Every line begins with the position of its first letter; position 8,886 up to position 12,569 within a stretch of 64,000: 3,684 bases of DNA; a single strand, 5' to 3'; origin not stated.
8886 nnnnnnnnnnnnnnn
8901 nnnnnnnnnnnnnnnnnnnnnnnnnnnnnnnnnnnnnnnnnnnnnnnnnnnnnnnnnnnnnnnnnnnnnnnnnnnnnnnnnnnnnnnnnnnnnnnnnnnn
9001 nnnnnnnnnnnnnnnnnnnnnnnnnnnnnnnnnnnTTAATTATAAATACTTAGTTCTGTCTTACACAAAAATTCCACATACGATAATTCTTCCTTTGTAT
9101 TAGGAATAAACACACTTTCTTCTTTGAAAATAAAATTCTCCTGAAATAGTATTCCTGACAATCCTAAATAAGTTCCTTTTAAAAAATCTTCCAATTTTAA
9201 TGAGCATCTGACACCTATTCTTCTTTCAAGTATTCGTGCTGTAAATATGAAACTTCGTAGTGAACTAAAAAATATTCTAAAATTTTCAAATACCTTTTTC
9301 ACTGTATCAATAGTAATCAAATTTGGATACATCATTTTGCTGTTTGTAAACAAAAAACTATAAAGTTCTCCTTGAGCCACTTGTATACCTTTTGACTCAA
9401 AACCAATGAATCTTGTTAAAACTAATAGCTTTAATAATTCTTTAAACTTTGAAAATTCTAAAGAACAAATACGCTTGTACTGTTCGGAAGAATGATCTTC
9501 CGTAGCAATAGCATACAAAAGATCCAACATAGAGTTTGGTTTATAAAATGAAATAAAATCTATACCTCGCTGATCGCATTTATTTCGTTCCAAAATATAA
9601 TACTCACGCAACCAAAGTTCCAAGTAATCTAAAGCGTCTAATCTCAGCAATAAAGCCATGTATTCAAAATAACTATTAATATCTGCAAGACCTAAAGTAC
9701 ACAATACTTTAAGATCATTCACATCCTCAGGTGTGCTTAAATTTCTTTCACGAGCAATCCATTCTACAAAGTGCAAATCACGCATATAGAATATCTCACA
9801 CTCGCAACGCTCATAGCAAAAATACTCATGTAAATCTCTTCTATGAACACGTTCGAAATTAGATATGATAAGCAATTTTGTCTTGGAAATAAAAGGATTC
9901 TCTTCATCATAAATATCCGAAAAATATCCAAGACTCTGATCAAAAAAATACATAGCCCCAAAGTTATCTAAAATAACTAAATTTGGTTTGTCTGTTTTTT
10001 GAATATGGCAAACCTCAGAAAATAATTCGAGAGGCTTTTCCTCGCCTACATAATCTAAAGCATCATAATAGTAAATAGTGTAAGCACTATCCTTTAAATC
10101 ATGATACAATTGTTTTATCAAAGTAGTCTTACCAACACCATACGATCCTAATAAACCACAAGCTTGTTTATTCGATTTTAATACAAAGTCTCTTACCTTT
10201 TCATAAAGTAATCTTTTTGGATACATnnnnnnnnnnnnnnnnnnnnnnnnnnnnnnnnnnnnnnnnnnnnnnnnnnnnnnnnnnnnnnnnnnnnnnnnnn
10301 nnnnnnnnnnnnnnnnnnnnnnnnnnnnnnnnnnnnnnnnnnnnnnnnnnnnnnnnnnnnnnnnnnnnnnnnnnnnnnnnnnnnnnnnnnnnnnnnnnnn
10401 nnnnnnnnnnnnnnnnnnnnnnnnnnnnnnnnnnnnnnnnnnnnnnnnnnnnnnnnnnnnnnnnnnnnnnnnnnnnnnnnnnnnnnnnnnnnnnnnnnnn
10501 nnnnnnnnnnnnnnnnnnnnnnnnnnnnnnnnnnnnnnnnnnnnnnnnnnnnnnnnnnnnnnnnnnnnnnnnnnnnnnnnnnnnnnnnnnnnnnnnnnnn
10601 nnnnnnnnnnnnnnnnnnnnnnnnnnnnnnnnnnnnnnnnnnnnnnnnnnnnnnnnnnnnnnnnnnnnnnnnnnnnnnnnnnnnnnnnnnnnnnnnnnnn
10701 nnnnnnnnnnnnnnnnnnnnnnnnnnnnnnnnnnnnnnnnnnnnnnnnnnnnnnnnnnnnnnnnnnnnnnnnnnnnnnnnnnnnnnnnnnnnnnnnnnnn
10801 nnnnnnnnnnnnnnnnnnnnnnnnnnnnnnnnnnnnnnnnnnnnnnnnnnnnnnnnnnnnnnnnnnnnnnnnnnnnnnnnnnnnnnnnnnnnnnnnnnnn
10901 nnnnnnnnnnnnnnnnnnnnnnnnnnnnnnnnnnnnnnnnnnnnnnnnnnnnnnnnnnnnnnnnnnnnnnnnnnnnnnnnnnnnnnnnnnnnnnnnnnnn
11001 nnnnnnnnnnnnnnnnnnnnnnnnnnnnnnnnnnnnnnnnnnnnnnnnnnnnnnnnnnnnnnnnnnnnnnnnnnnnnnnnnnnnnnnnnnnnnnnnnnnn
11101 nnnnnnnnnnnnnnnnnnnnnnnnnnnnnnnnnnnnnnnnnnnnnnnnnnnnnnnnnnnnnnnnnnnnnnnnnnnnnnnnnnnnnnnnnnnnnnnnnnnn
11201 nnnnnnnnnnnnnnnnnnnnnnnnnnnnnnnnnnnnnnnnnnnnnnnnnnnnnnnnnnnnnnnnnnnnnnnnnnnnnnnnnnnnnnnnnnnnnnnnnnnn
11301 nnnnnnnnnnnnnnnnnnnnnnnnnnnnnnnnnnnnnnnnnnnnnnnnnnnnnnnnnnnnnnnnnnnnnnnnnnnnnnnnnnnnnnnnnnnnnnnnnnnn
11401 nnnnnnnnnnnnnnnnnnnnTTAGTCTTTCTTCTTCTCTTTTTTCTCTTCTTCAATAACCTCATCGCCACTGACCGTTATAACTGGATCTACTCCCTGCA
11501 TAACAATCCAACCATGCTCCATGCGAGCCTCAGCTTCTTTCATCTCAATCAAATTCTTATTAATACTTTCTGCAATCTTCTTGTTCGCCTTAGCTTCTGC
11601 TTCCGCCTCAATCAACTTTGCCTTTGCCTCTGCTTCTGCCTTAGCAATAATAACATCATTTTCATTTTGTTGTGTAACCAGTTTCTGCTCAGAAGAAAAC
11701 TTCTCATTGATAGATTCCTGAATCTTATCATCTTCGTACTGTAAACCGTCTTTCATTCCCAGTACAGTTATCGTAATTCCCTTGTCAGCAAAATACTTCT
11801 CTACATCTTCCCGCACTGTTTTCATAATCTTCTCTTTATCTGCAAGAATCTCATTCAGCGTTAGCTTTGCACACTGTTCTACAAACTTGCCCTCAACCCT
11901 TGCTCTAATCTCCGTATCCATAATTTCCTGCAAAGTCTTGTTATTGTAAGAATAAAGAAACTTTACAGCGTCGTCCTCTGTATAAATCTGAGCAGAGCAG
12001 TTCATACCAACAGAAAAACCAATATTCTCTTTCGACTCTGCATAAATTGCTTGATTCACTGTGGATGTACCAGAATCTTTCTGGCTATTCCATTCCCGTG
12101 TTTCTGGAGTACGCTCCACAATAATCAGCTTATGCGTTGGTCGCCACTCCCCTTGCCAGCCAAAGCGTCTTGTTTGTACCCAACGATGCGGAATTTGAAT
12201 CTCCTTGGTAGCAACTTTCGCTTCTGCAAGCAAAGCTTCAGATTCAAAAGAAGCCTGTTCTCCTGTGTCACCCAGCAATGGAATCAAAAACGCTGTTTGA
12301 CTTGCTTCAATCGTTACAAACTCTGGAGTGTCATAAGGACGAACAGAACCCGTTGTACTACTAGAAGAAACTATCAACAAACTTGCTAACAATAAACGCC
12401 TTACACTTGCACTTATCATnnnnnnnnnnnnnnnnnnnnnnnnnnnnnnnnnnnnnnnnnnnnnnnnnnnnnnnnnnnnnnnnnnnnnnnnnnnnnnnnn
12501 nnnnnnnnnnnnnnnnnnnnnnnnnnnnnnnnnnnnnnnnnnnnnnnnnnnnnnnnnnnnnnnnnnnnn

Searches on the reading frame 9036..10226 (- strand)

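Call 17: search_protein_families(library=pfam, proteins=[window:9036-10226:-], max_evalue=0.001)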
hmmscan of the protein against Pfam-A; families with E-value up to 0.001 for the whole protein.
window:9036-10226:- (396 aa): 5 families
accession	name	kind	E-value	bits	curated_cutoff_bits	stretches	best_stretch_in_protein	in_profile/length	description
PF25199.1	nSTAND_NTPase5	-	8.7e-06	26.1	34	1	5-89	22-105/145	Novel STAND NTPase 5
PF07693.20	KAP_NTPase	-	4e-05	23.5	20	1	19-72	19-74/293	KAP family P-loop domain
PF13173.12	AAA_14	-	4.1e-05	24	27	1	20-106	2-88/129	AAA domain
PF01637.24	ATPase_2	-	0.0002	21.7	33.2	1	25-64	25-64/225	ATPase domain predominantly from Archaea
PF20720.3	nSTAND3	-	0.00028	21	27.2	1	19-58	16-55/155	Novel STAND NTPase 3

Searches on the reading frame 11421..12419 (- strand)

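Call 17: search_protein_families(library=pfam, proteins=[window:11421-12419:-], max_evalue=0.001)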
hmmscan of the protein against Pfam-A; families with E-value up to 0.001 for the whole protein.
window:11421-12419:- (332 aa): 1 family
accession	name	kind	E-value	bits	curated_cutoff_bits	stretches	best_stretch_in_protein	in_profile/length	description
PF01145.31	Band_7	-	7.7e-09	36.3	23.6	1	95-264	32-175/176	SPFH domain / Band 7 family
